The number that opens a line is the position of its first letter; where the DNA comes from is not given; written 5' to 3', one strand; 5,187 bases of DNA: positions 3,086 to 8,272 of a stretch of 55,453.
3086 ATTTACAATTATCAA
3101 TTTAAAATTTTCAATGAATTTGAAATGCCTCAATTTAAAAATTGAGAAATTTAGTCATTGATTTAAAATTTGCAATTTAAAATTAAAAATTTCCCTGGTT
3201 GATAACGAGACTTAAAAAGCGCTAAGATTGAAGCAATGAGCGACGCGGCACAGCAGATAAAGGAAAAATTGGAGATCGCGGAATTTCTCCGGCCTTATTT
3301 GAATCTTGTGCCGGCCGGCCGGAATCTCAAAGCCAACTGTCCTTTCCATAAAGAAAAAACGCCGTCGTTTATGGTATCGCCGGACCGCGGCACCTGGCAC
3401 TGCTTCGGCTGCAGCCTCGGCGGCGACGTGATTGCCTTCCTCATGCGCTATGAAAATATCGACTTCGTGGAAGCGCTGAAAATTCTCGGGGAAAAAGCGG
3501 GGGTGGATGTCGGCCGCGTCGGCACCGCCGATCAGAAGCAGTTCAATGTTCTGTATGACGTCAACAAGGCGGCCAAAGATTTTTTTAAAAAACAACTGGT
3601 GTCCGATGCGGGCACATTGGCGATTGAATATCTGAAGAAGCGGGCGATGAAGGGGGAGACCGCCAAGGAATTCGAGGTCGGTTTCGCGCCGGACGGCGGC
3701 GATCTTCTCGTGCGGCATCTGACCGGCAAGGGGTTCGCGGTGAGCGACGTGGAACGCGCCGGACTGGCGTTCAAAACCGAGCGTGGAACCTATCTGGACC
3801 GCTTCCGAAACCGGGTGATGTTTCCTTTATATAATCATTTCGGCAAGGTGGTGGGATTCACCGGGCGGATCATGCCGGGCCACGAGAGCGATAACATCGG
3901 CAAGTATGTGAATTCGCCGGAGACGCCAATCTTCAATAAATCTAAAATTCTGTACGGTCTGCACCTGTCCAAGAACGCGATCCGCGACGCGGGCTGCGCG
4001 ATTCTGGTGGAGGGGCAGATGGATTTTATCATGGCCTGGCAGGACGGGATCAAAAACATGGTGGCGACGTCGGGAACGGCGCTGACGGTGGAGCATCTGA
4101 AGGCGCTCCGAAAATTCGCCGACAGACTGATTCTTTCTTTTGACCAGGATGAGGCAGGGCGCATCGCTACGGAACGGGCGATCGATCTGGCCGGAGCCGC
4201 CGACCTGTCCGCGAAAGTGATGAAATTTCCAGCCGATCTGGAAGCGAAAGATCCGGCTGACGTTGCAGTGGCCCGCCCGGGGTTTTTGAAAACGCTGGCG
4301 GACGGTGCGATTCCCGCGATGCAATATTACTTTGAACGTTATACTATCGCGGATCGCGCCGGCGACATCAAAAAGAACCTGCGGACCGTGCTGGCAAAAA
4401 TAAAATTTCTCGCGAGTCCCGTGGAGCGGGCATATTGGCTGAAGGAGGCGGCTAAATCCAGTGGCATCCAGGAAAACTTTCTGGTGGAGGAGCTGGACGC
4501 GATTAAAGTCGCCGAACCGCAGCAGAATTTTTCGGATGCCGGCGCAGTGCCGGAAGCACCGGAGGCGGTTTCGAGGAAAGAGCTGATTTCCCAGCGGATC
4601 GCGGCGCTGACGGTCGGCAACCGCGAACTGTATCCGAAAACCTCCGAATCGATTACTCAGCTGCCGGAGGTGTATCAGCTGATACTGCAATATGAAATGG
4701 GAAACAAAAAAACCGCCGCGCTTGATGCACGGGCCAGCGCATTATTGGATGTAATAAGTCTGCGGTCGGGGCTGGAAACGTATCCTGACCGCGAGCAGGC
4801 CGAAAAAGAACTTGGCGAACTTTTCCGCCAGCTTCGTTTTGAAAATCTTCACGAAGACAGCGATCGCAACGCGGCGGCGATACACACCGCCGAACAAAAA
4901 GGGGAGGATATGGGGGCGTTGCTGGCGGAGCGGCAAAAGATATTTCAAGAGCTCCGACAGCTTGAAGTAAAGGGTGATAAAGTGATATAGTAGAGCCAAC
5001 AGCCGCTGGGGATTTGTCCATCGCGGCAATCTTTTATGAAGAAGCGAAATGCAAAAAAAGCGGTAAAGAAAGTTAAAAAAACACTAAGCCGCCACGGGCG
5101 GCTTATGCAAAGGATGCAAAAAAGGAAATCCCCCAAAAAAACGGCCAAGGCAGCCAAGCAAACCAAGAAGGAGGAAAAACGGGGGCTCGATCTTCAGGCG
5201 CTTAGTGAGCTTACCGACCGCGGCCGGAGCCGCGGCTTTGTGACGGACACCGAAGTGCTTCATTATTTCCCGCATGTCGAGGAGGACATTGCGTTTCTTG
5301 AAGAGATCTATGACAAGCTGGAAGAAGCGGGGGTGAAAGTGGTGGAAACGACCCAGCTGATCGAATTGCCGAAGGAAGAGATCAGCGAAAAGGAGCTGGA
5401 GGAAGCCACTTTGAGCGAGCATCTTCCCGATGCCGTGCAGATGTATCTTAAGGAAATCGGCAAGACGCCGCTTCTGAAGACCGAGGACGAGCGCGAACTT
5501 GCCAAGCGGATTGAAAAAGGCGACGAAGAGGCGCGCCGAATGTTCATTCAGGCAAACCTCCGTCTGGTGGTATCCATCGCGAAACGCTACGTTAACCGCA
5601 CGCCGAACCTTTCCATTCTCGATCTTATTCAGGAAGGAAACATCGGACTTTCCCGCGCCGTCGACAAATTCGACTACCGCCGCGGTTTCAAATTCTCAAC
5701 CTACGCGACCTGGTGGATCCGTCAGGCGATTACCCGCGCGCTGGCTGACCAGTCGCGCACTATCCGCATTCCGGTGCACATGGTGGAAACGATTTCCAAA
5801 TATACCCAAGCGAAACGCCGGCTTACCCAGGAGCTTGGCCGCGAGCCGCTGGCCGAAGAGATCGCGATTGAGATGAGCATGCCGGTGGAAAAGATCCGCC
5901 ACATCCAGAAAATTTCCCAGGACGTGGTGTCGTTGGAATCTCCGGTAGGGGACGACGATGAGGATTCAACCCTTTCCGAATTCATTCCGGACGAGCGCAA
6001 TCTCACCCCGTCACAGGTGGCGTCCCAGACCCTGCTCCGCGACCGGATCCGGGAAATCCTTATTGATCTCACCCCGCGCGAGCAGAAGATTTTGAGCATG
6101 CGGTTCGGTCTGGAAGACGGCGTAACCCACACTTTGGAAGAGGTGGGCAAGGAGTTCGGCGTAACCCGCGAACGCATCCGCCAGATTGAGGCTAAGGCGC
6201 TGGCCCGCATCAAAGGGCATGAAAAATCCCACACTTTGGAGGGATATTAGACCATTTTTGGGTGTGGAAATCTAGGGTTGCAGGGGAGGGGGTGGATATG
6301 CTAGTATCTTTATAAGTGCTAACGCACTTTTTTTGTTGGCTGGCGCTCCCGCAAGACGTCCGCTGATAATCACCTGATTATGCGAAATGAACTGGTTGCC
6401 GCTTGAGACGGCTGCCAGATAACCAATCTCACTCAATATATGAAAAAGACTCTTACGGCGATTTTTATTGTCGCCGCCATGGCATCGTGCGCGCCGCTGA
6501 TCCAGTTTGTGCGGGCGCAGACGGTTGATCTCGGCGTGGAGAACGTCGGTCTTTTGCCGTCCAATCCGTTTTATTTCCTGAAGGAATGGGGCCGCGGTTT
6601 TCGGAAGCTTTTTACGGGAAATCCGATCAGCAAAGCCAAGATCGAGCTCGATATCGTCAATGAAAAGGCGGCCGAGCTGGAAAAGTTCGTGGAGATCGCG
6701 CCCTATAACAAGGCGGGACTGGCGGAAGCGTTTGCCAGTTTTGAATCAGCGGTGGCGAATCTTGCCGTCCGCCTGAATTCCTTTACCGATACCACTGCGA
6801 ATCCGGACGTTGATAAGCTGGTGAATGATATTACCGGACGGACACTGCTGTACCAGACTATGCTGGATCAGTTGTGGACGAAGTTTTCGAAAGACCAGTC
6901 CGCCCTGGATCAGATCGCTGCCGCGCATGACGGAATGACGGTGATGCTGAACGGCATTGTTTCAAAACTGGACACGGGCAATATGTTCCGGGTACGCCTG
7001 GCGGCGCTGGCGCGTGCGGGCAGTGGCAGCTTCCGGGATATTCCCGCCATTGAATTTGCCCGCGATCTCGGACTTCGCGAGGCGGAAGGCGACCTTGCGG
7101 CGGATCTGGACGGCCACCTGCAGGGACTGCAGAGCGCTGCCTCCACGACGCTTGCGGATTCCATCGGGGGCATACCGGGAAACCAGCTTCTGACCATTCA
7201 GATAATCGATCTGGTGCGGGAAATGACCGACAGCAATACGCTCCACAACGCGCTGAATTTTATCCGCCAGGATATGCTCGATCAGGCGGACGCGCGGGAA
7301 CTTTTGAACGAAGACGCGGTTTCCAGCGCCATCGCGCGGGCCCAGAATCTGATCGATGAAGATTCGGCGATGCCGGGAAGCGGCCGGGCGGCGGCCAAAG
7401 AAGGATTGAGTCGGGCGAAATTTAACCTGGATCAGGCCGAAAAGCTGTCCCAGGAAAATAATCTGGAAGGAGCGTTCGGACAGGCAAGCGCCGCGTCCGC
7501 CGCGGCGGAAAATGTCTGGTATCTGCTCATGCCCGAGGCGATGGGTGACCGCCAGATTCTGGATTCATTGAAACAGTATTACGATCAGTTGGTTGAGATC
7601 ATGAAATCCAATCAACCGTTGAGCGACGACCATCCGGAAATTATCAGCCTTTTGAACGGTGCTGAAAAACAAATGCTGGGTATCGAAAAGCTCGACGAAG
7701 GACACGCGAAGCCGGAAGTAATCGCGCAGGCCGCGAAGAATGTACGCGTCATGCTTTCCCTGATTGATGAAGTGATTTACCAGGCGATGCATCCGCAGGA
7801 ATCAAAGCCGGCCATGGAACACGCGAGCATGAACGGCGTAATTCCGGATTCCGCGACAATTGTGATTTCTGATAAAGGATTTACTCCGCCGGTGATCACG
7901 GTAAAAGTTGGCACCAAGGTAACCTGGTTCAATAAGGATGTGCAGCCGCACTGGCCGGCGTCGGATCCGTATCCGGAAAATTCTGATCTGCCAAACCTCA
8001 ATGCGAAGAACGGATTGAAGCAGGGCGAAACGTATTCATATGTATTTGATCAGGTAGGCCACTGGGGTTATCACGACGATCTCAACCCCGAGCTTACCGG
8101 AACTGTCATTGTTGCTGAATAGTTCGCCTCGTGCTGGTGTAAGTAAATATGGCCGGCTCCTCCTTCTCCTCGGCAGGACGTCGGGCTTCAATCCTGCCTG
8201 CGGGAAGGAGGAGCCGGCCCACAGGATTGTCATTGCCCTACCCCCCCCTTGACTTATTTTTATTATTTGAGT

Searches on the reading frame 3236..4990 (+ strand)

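Call 90: search_protein_families(library=pfam, max_evalue=0.00001, proteins=[window:3236-4990:+])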
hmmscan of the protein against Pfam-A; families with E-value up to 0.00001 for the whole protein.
window:3236-4990:+ (584 aa): 5 families
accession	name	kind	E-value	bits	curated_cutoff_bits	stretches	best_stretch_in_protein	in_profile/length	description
PF08275.17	DNAG_N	-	6.5e-39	133.4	26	1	116-245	1-127/128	DNA primase catalytic core, N-terminal domain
PF01807.25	Zn_ribbon_DnaG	-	2e-29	101.7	24.9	1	4-92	5-93/98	CHC2 zinc finger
PF13155.12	Toprim_2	-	3.4e-18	66.2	22.1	1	256-343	1-87/88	Toprim-like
PF13662.12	Toprim_4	-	2e-14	54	25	1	254-326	2-81/85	Toprim domain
PF01751.28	Toprim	-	3.3e-09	37.2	23.1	1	255-320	2-81/96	Toprim domain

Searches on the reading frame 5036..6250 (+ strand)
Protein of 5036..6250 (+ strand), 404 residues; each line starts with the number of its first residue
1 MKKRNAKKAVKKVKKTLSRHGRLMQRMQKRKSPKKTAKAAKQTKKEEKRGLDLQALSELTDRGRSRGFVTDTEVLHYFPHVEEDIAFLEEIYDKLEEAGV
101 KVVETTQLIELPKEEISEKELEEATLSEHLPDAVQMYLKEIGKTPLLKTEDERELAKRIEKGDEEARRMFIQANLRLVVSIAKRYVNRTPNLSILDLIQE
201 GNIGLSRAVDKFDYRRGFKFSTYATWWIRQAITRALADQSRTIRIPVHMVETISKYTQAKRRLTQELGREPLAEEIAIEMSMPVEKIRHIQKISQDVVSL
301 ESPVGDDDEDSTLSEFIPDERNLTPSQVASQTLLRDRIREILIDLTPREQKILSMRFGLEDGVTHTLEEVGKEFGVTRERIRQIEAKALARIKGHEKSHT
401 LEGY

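Call 90: search_protein_families(library=pfam, max_evalue=0.00001, proteins=[window:5036-6250:+])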
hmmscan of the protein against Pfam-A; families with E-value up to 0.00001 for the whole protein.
window:5036-6250:+ (404 aa): 5 families
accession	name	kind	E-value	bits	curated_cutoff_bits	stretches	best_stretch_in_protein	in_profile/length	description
PF04539.22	Sigma70_r3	-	3.3e-23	82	25.3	1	251-327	1-76/78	Sigma-70 region 3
PF04542.20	Sigma70_r2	-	1.1e-21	76.8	24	1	171-242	2-71/71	Sigma-70 region 2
PF04545.22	Sigma70_r4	-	2e-16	59.7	24.1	1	344-393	4-49/50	Sigma-70, region 4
PF00140.25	Sigma70_r1_2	-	9.1e-16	58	22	1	132-165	1-34/34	Sigma-70 factor, region 1.2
PF03979.19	Sigma70_r1_1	-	2.2e-09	37.6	22.5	1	54-123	5-75/81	Sigma-70 factor, region 1.1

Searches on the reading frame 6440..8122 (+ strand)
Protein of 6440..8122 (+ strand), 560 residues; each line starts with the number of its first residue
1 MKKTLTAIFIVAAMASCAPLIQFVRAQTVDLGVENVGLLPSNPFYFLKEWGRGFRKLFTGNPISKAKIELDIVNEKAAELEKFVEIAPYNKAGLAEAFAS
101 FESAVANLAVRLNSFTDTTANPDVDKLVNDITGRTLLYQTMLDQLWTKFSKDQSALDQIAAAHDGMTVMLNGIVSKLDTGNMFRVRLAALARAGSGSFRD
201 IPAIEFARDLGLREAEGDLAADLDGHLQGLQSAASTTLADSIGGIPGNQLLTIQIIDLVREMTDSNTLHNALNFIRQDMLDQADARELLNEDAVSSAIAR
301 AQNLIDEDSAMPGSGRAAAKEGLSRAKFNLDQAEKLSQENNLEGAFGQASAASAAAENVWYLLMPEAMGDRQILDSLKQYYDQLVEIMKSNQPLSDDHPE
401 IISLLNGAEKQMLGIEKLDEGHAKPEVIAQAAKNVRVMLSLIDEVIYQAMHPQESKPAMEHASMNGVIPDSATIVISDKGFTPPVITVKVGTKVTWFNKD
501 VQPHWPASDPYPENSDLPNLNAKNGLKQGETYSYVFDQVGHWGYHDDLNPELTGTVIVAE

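Call 90: search_protein_families(library=pfam, max_evalue=0.00001, proteins=[window:6440-8122:+])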
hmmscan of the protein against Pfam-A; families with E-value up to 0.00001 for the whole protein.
window:6440-8122:+ (560 aa): 1 family
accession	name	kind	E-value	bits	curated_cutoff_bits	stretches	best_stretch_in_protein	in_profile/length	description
PF13473.12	Cupredoxin_1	-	1.7e-06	28.4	27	1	471-558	22-104/104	Cupredoxin-like domain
